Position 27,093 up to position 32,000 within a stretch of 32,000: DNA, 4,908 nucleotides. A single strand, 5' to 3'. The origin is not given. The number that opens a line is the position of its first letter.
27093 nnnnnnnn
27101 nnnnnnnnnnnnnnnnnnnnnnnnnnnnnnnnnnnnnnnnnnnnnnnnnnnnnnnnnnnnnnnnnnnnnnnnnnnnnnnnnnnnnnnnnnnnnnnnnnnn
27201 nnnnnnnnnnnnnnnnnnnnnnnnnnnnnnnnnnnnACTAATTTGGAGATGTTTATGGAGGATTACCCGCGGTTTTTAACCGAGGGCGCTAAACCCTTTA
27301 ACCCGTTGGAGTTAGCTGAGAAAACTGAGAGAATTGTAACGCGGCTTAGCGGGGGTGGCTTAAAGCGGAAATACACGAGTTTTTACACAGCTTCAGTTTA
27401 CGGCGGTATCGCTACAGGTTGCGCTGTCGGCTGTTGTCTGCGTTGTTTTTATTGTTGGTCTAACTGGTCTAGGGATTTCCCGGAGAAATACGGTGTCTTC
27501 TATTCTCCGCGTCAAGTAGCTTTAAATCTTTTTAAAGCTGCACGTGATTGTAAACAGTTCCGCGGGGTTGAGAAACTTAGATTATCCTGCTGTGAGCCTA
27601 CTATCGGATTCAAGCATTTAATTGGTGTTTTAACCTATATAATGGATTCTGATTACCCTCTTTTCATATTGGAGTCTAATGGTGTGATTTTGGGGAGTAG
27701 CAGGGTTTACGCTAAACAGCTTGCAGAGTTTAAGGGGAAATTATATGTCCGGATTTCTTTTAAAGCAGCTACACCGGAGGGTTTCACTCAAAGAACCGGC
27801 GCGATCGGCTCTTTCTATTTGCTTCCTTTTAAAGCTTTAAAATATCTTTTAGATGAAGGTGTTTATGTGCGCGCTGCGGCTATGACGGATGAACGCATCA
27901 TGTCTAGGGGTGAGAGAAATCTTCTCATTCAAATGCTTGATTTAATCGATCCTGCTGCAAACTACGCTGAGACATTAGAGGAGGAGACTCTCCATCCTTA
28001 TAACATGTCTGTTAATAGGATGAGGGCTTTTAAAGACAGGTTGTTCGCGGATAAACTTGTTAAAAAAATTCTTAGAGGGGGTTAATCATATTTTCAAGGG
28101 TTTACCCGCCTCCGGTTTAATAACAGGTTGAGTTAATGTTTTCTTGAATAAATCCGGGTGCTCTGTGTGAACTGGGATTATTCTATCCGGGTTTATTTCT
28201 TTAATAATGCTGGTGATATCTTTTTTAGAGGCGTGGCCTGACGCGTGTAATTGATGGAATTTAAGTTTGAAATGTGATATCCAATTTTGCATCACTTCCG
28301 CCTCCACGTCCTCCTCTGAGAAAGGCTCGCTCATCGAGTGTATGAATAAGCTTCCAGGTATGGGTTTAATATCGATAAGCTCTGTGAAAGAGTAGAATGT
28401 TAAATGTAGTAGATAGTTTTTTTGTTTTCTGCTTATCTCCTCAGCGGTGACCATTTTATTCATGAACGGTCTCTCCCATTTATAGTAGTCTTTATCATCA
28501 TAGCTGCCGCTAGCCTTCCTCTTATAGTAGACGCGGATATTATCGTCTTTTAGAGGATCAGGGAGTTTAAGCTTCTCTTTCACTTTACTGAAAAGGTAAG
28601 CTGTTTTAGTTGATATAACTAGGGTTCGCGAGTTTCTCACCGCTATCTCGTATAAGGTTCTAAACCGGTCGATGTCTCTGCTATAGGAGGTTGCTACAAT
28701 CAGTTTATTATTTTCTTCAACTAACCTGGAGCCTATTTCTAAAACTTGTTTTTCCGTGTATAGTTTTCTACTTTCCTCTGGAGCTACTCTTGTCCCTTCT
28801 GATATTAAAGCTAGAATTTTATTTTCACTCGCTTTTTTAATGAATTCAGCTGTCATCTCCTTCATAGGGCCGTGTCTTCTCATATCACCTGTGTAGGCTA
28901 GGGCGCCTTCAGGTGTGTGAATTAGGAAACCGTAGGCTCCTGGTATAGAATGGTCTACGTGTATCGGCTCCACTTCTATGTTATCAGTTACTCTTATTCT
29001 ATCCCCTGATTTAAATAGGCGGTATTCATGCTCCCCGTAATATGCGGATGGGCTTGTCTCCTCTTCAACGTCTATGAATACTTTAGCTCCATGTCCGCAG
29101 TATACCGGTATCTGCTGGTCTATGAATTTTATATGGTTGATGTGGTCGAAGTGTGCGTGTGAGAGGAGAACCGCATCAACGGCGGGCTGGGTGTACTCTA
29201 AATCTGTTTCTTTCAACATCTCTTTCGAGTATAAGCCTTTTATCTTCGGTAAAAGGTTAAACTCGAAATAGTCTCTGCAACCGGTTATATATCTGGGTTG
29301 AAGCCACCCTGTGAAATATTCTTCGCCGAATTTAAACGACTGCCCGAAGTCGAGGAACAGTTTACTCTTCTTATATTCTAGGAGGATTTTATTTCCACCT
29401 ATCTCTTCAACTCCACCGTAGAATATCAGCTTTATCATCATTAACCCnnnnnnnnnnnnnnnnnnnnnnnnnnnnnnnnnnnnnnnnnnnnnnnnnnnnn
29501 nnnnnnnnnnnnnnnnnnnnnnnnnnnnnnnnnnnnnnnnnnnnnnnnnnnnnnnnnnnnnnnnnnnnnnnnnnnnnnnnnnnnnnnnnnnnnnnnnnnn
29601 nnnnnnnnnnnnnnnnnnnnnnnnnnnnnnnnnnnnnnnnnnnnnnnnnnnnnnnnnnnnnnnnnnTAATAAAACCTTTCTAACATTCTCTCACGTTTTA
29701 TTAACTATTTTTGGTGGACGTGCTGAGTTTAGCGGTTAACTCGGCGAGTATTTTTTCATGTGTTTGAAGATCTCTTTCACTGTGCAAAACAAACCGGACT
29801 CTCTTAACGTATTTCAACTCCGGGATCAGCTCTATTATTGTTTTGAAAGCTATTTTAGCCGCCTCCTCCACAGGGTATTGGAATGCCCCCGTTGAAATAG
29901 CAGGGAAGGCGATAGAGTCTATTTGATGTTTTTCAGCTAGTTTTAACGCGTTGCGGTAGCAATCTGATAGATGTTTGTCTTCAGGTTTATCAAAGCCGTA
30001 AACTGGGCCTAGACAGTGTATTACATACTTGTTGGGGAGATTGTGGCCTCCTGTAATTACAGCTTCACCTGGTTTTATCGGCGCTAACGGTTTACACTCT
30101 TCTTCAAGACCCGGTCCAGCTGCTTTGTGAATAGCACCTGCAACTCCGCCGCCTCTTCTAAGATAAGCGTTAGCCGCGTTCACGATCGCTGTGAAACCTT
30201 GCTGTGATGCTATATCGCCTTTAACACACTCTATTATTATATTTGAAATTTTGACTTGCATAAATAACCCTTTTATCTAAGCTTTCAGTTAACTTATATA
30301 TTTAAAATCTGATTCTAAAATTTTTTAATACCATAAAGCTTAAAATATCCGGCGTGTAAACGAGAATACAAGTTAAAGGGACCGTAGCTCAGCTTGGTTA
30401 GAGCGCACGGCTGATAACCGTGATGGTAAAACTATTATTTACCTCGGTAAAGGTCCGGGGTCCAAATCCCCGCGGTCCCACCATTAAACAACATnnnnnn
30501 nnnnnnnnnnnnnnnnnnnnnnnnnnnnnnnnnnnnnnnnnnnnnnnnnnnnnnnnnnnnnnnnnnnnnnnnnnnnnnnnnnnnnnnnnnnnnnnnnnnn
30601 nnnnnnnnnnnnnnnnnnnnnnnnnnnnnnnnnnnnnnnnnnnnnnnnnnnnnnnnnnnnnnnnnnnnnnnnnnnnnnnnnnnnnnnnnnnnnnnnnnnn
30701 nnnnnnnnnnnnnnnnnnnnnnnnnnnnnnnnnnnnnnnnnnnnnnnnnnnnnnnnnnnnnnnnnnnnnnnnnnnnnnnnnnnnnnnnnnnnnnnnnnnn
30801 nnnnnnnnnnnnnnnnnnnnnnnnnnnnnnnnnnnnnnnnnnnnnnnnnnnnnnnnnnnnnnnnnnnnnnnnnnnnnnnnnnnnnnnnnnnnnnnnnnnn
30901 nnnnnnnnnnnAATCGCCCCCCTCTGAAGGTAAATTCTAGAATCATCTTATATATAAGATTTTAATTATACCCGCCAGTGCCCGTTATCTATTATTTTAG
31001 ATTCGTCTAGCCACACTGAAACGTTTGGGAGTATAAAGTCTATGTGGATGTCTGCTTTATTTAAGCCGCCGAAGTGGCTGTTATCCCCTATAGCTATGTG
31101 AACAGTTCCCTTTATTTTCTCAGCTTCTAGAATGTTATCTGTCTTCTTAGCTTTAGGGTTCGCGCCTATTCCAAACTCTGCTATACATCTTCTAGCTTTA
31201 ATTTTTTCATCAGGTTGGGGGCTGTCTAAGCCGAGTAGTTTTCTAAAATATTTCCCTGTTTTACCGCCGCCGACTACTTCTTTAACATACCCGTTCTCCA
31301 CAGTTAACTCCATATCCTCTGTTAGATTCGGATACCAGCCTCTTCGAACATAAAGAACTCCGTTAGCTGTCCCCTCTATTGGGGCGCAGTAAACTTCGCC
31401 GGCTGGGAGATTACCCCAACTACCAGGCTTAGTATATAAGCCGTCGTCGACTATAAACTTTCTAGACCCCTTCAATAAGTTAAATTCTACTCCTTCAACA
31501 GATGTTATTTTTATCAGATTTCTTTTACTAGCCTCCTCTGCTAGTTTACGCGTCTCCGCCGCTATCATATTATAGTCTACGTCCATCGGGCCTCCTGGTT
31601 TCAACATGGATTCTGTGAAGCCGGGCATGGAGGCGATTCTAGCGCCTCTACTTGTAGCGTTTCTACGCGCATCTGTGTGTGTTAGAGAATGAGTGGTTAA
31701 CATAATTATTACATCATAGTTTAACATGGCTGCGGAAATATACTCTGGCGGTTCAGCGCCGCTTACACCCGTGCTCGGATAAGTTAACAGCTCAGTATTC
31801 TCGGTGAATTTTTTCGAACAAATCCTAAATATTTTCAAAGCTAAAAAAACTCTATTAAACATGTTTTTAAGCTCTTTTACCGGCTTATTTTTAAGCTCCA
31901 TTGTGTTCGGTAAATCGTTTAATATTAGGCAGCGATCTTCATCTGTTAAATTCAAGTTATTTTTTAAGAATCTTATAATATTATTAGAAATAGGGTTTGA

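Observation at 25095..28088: Methyltransferase-TRD fusion with a tightly linked radical SAM enzyme and a divergent EndoV-like glycosylase, with no nuclease: candidate undescribed DNA-modification/defence module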

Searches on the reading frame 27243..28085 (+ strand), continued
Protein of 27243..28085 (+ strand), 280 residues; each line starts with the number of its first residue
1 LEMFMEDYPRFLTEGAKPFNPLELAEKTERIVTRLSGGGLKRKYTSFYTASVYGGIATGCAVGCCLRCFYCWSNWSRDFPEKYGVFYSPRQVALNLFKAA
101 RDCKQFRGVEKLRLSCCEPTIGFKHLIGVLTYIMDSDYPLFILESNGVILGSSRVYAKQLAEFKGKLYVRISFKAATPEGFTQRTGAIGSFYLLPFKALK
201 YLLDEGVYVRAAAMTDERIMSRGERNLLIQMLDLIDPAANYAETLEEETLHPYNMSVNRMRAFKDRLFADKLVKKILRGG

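Call 42: fold_search(model_id=the predicted structure, library=pdb)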
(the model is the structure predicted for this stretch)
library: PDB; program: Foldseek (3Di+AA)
matches with E <= 10: 789; with E <= 0.001: 5
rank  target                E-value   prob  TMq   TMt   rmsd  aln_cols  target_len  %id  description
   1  5ul3                  9.2e-05  1.00  0.39  0.17  15.5       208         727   12  Structure of Cobalamin-dependent S-adenosylmethionine radical enzyme OxsB with aqua-cobalamin bound (released 2017-04-19)
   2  5ul2                  3.4e-04  1.00  0.39  0.17  14.8       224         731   11  Structure of Apo, SeMet-labeled Cobalamin-dependent S-adenosylmethionine radical enzyme OxsB (released 2017-04-19)
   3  5ul4                  4.3e-04  1.00  0.39  0.17  15.2       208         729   12  Structure of Cobalamin-dependent S-adenosylmethionine radical enzyme OxsB with aqua-cobalamin and S-adenosylmethionine b (released 2017-04-19)
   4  6efn                  4.8e-04  1.00  0.40  0.30  13.1       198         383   17  Structure of a RiPP maturase, SkfB (released 2018-10-24)
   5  7bi7_B                9.9e-04  1.00  0.38  0.40   3.1       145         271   12  An Unexpected P-Cluster like Intermediate En Route to the Nitrogenase FeMo-co (released 2021-03-10)
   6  7jma                  1.2e-03  1.00  0.37  0.47   3.2       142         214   13  Crystal structure of the apo form of Nitrogenase iron-molybdenum cofactor biosynthesis enzyme NifB from Methanothermobac (released 2020-10-28)
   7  7jmb_A                2.4e-03  1.00  0.43  0.46   3.3       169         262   11  Crystal structure of Nitrogenase iron-molybdenum cofactor biosynthesis enzyme NifB from Methanothermobacter thermautot (released 2020-10-28)
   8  3cb8_A                3.2e-03  1.00  0.51  0.58   3.9       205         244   16  4Fe-4S-Pyruvate formate-lyase activating enzyme in complex with AdoMet and a peptide substrate (released 2008-10-28)
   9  6y1x_A                4.6e-03  1.00  0.36  0.40   3.5       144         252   12  X-ray structure of the radical SAM protein NifB, a key nitrogenase maturating enzyme (released 2020-06-17)
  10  9a6d_A                7.9e-03  0.95  0.33  0.22  14.5       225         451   12  Integrative model of MTAB-YVFG by crosslinking MS and deep learning (released 2024-09-18)
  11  2fb2_B                1.1e-02  1.00  0.40  0.35   3.6       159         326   17  Structure of the MoaA Arg17/266/268/Ala triple mutant (released 2006-05-09)
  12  1tv7_A                1.1e-02  1.00  0.44  0.38   5.9       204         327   17  Structure of the S-adenosylmethionine dependent Enzyme MoaA (released 2004-08-31)
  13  2fb2_A                1.3e-02  0.99  0.41  0.36   4.7       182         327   19  Structure of the MoaA Arg17/266/268/Ala triple mutant (released 2006-05-09)
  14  5vsl_A                1.3e-02  1.00  0.42  0.45   3.2       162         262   16  Crystal structure of viperin with bound [4Fe-4S] cluster and S-adenosylhomocysteine (SAH) (released 2017-06-14)
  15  6q2p_B                1.5e-02  1.00  0.43  0.41   3.1       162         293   16  Crystal structure of mouse viperin bound to cytidine triphosphate and S-adenosylhomocysteine (released 2020-01-22)
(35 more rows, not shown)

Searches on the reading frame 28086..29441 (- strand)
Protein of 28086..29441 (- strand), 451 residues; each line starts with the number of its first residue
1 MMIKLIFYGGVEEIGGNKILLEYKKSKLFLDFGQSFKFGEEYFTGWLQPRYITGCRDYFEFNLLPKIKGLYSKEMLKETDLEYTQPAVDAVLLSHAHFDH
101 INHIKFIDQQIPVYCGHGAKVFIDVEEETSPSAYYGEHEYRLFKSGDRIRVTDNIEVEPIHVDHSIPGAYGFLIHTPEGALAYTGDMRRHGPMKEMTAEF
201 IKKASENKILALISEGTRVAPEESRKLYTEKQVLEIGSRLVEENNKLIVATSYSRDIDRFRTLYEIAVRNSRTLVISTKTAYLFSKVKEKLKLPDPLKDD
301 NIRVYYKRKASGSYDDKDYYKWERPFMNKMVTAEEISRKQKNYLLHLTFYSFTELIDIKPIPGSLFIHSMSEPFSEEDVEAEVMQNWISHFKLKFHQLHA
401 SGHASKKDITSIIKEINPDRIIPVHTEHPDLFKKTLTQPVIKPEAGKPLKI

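Call 3: search_protein_families(library=pfam, proteins=[window:28086-29441:-], max_evalue=0.01)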
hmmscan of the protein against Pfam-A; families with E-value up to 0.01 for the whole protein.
window:28086-29441:- (451 aa): 4 families
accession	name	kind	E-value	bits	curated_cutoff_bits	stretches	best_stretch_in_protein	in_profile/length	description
PF12706.13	Lactamase_B_2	-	9.6e-14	51.9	27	1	84-193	27-149/200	Beta-lactamase superfamily domain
PF07521.17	RMMBL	-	1.7e-08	34.8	21.6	1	392-431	5-45/63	Zn-dependent metallo-hydrolase RNA specificity domain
PF00753.33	Lactamase_B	-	8.5e-06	26.3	22.7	1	76-196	33-159/196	Metallo-beta-lactamase superfamily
PF13483.12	Lactamase_B_3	-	0.00017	22.1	24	0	78-187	27-111/160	Beta-lactamase superfamily domain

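Call 4: search_protein_families(library=ncbifam, proteins=[window:28086-29441:-], max_evalue=0.01)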
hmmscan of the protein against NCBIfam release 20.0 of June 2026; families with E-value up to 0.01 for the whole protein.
window:28086-29441:- (451 aa): 8 families
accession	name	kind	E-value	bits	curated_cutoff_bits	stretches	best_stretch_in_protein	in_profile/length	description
TIGR00649.1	MG423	subfamily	3.4e-37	128.1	400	2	3-293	1-266/546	RNase J family beta-CASP ribonuclease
NF047419.1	RNase_J1_RnjA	exception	2.5e-24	85.9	820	2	84-279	56-250/549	ribonuclease J1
TIGR03675.1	arCOG00543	equivalog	1.8e-07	29.8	580.2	0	85-117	226-261/631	beta-CASP ribonuclease aCPSF1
NF045584.1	cas14_MBL_CASP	equivalog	1.6e-06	26.7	800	0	3-39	1-37/612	type VII CRISPR-associated protein Cas14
TIGR03307.1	PhnP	equivalog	9.7e-05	21.8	272.25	1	81-217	60-190/249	phosphonate metabolism protein PhnP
NF002553.0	PRK02113.1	equivalog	0.0014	18.1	386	0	86-226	65-201/252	MBL fold metallo-hydrolase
NF012229.1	bla_class_B_core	domain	0.0031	17.7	100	0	85-153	49-117/139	metallo-beta-lactamase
NF041851.1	cyc_nuc_deg_phdiest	equivalog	0.0067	15.8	400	0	151-189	128-166/253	cyclic nucleotide-degrading phosphodiesterase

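Call 5: search_protein_families(library=padloc, proteins=[window:28086-29441:-], max_evalue=0.01)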
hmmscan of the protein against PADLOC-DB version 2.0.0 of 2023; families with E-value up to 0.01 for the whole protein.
window:28086-29441:- (451 aa): 0 families

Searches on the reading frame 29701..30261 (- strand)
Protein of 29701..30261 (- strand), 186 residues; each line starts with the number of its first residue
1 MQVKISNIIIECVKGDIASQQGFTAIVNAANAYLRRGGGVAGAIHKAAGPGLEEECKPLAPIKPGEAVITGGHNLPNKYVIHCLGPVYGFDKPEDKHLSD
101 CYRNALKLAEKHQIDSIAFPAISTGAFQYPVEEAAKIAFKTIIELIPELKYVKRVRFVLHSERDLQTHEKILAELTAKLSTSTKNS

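Call 3: search_protein_families(library=pfam, proteins=[window:29701-30261:-], max_evalue=0.01)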
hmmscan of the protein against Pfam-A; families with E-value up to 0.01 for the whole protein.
window:29701-30261:- (186 aa): 1 family
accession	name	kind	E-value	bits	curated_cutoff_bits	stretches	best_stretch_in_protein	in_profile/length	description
PF01661.27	Macro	-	7.6e-43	145.7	22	1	27-138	1-118/118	Macro domain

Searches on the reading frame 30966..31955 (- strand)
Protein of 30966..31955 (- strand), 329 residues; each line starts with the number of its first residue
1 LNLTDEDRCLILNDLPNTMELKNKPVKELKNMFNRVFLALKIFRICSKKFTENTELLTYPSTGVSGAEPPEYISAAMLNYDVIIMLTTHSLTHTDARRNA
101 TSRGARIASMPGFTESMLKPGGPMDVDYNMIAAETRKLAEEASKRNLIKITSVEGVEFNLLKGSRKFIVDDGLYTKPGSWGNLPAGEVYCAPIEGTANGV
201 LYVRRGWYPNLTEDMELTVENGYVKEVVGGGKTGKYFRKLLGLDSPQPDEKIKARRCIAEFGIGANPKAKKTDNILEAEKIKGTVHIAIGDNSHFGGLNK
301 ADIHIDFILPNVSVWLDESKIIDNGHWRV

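Call 36: search_protein_families(library=pfam, proteins=[window:30966-31955:-], max_evalue=0.001)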
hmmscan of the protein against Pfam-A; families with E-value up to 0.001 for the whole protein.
window:30966-31955:- (329 aa): 1 family
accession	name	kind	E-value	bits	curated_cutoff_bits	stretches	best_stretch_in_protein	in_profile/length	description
PF02073.20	Peptidase_M29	-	1.3e-05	24.7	27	1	180-307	241-379/406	Thermophilic metalloprotease (M29)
